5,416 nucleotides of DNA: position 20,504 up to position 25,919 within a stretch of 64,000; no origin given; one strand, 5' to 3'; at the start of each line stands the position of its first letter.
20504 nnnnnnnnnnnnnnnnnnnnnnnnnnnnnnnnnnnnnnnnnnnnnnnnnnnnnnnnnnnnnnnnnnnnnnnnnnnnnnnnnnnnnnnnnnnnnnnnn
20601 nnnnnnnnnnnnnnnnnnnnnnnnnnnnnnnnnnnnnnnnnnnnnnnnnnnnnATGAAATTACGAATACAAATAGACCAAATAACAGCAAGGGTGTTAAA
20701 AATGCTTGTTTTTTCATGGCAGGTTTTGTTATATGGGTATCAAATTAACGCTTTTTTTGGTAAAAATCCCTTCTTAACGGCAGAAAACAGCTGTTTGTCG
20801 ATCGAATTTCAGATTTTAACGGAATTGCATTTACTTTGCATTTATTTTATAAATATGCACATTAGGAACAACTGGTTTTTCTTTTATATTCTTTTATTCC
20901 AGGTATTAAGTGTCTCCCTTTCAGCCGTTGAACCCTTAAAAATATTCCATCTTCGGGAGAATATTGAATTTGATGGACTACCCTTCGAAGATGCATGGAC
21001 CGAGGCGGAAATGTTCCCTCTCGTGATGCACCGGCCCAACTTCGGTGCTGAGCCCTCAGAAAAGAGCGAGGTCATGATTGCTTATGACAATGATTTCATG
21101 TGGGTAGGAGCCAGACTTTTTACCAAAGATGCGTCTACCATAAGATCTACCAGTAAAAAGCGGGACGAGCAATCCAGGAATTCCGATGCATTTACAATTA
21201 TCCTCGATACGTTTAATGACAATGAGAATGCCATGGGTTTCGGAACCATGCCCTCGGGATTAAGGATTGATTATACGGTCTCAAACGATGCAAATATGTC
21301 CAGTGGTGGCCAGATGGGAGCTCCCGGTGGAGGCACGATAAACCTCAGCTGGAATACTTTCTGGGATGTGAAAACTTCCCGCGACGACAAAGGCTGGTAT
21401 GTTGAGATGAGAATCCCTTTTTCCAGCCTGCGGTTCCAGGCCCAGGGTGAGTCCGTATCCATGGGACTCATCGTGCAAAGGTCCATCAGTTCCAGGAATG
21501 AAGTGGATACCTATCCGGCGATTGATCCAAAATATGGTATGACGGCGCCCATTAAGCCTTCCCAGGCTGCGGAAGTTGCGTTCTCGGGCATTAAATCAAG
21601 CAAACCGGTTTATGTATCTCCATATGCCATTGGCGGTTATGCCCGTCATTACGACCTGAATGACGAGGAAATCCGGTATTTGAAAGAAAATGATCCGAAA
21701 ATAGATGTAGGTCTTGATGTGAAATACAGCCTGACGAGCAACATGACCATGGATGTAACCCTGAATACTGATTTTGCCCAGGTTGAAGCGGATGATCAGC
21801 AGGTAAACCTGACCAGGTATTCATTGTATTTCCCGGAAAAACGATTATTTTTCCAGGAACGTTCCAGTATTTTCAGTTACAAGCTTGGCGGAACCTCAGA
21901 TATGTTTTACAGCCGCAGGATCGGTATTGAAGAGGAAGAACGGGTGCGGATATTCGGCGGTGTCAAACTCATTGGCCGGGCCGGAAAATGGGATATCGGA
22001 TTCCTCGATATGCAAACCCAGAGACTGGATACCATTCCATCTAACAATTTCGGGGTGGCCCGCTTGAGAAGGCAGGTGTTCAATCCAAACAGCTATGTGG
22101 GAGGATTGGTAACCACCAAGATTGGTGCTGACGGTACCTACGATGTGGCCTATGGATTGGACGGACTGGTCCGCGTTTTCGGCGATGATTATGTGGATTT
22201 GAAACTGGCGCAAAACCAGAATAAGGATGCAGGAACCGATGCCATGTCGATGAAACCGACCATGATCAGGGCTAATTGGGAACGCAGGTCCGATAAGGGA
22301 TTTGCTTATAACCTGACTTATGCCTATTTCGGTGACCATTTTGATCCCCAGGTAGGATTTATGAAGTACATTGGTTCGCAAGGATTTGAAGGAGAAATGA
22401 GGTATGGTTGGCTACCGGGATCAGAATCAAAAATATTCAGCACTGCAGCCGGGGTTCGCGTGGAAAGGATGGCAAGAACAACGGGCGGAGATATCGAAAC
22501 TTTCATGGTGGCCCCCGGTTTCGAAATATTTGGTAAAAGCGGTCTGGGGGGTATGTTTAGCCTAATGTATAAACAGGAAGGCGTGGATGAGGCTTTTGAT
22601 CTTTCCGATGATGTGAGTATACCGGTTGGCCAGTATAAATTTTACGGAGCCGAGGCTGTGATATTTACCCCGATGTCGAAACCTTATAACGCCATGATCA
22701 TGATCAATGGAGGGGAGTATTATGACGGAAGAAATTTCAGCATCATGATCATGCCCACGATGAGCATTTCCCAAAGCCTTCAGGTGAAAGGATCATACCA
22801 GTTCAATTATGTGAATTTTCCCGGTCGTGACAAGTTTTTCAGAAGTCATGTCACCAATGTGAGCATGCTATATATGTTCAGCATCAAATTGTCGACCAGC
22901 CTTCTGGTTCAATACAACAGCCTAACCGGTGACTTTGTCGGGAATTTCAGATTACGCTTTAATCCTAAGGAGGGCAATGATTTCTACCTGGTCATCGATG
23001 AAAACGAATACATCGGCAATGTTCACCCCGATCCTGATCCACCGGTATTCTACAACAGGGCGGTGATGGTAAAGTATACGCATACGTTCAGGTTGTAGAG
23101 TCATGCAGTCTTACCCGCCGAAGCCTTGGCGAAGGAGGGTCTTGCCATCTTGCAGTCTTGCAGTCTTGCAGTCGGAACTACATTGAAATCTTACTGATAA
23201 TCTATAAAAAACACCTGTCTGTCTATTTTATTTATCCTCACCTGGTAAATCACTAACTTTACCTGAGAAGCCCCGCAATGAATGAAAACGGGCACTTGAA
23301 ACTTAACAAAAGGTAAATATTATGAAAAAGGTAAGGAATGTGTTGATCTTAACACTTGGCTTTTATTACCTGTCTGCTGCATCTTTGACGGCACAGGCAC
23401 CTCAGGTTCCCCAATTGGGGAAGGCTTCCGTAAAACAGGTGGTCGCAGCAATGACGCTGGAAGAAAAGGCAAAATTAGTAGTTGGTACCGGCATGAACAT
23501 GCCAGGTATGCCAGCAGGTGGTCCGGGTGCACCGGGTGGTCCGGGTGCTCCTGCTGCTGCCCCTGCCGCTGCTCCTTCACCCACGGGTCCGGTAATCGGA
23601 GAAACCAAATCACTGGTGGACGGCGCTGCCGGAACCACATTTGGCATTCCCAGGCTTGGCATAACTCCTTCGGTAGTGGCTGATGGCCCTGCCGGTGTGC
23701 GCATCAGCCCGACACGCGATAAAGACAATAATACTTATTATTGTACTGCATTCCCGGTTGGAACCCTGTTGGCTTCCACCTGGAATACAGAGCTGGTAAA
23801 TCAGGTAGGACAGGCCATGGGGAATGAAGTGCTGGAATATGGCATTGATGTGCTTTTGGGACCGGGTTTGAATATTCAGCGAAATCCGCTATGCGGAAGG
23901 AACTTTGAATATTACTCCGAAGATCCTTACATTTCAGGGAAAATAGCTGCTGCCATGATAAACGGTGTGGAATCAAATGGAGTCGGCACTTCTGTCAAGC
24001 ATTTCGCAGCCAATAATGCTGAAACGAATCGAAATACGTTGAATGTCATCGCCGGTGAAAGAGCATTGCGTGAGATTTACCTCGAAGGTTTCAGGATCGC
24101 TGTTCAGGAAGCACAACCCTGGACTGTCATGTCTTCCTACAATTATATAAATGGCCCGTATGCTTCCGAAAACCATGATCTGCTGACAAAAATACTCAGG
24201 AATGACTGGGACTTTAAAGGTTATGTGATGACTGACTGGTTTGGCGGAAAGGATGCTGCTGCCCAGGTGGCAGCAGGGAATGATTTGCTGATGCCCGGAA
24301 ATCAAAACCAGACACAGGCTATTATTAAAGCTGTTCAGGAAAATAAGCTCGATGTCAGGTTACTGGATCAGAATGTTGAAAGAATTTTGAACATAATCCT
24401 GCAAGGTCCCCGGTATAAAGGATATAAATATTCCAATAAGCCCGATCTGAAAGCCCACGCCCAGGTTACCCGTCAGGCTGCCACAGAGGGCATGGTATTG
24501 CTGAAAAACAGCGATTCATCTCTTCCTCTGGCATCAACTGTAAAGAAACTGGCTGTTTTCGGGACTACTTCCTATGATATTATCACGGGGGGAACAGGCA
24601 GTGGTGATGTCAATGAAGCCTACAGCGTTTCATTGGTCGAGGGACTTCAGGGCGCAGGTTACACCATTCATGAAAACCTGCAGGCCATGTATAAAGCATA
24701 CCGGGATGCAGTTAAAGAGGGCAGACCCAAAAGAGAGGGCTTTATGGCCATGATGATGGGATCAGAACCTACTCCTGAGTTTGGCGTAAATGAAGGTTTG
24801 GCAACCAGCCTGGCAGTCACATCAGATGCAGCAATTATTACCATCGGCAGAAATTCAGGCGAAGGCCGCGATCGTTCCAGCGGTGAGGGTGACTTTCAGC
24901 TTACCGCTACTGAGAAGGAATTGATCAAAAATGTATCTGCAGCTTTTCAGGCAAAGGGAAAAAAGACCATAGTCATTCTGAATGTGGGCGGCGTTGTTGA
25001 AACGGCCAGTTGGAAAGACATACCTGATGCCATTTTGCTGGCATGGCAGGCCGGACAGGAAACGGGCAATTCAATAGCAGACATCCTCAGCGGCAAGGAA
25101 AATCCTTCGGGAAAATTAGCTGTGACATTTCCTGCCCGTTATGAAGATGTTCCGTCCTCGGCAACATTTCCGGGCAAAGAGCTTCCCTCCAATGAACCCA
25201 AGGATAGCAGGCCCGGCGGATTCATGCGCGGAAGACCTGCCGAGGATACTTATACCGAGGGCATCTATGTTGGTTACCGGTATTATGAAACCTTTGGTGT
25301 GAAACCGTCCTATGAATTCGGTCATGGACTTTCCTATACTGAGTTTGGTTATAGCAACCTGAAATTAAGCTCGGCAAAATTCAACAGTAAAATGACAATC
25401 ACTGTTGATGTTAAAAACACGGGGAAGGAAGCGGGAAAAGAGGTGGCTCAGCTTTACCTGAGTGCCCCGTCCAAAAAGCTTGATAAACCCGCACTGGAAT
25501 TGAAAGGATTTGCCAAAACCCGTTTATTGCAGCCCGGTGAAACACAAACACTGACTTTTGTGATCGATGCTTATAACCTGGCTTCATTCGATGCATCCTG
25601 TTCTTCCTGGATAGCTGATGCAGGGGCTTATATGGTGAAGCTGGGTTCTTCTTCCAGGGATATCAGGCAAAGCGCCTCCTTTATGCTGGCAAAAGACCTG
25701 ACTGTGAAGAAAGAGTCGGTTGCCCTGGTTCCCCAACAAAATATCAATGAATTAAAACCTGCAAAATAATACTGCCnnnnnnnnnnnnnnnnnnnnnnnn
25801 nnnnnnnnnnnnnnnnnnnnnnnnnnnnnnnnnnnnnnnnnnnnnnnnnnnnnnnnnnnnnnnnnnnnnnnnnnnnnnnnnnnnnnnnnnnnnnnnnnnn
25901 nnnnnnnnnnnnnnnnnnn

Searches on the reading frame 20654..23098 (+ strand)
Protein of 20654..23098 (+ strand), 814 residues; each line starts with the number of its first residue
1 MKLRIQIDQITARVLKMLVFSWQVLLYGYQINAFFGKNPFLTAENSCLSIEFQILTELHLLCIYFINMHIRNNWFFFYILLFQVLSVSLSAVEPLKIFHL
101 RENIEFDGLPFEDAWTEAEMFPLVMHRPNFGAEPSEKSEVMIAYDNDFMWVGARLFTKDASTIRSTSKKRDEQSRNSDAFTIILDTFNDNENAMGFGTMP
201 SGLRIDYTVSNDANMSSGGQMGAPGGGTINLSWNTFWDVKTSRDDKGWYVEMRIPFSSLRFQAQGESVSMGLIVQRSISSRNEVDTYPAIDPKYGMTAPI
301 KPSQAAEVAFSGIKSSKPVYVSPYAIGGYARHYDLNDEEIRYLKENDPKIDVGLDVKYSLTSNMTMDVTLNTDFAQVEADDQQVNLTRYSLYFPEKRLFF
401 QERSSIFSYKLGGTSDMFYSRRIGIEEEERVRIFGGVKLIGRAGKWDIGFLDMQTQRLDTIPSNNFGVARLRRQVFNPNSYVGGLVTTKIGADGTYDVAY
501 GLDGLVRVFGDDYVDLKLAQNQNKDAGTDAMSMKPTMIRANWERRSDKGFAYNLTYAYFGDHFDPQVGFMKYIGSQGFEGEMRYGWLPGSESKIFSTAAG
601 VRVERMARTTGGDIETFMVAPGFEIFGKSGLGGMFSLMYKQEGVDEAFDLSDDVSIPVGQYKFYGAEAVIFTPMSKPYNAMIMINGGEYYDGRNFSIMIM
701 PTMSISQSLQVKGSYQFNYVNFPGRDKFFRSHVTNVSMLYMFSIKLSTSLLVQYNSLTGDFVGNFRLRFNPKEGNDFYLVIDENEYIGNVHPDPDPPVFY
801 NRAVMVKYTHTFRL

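Call 30: search_protein_families(library=pfam, proteins=[window:20654-23098:+], max_evalue=0.00001)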
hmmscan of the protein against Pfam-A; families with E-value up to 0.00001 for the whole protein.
window:20654-23098:+ (814 aa): 1 family
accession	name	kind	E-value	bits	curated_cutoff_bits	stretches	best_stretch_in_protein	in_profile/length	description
PF19313.5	DUF5916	-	2.2e-21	76.7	22.6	1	344-428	20-99/572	Domain of unknown function (DUF5916)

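Call 54: search_protein_families(library=ncbifam, proteins=[window:20654-23098:+], max_evalue=0.00001)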
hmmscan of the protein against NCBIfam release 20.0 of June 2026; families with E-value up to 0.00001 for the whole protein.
window:20654-23098:+ (814 aa): 0 families

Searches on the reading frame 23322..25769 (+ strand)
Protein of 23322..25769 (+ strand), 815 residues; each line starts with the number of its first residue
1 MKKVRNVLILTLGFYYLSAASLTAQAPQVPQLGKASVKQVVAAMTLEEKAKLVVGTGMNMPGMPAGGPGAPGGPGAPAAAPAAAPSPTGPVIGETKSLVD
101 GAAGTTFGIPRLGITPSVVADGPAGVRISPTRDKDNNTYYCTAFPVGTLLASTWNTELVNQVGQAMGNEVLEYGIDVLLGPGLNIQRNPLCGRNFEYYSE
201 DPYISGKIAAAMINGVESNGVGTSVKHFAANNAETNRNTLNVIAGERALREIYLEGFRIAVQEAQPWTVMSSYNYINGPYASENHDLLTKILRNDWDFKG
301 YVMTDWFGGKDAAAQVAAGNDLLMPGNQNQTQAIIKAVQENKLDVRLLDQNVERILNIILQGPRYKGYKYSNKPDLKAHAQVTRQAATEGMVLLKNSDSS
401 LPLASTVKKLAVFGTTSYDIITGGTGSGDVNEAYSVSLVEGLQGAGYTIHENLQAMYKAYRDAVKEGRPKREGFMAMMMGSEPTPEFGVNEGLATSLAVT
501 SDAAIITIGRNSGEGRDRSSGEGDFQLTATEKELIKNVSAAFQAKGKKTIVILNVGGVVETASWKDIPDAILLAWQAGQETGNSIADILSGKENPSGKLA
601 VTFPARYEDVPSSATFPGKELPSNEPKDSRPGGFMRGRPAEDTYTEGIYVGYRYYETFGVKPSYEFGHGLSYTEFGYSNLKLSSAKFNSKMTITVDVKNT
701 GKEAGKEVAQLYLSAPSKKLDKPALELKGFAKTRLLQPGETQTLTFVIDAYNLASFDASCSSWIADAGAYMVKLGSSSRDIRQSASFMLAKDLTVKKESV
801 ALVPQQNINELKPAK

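Call 30: search_protein_families(library=pfam, proteins=[window:23322-25769:+], max_evalue=0.00001)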
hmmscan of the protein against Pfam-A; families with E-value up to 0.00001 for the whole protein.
window:23322-25769:+ (815 aa): 3 families
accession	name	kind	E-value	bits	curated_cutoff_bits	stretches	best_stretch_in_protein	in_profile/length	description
PF01915.27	Glyco_hydro_3_C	-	3.5e-44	151.6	31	1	391-652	1-200/200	Glycosyl hydrolase family 3 C-terminal domain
PF00933.27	Glyco_hydro_3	-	4e-40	138.6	27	1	142-357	83-315/316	Glycosyl hydrolase family 3 N terminal domain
PF14310.12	Fn3-like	-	1.7e-20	73.3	25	1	707-778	1-71/71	Fibronectin type III-like domain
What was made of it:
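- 23322..25769 (+): GH3 exo-glycosidase of the conserved cluster. Glyco_hydro_3 N and C domains plus Fn3-like (call 30).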

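Call 54: search_protein_families(library=ncbifam, proteins=[window:23322-25769:+], max_evalue=0.00001)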
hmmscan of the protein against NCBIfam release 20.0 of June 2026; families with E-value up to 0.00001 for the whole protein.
window:23322-25769:+ (815 aa): 8 families
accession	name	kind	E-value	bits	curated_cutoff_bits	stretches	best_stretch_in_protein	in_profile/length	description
NF041610.1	alph_arabinopyran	equivalog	2.8e-152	508.5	1300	2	96-448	9-362/738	exo-alpha-(1->6)-L-arabinopyranosidase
NF052330.1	BetGlucosiCelf0468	equivalog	9.1e-117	391.3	1300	2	97-444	13-373/817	beta-d-glucosidase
NF011678.0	PRK15098.1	equivalog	3.3e-77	260.6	666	1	142-784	118-760/765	beta-glucosidase BglX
NF052329.1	XyloArabinsidase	equivalog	7.1e-77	259.1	1050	2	140-613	107-585/750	beta-xylosidase/alpha-l-arabinosidase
NF041776.1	xylosidase_Xyl3A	equivalog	8.2e-67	225.8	1250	3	141-428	64-395/846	xylan 1,4-beta-xylosidase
NF041579.1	betaxyl_Flavo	equivalog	1.6e-56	191.9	1350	2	141-611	82-563/716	beta-xylosidase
NF052331.1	Bet13-16Glucosase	equivalog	1.7e-51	175.3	1330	2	141-607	93-596/750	exo-beta-d-1,3/1,6-glucosidase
NF003740.0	PRK05337.1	equivalog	5.4e-09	35.6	207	1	155-337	96-292/340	beta-N-acetylhexosaminidase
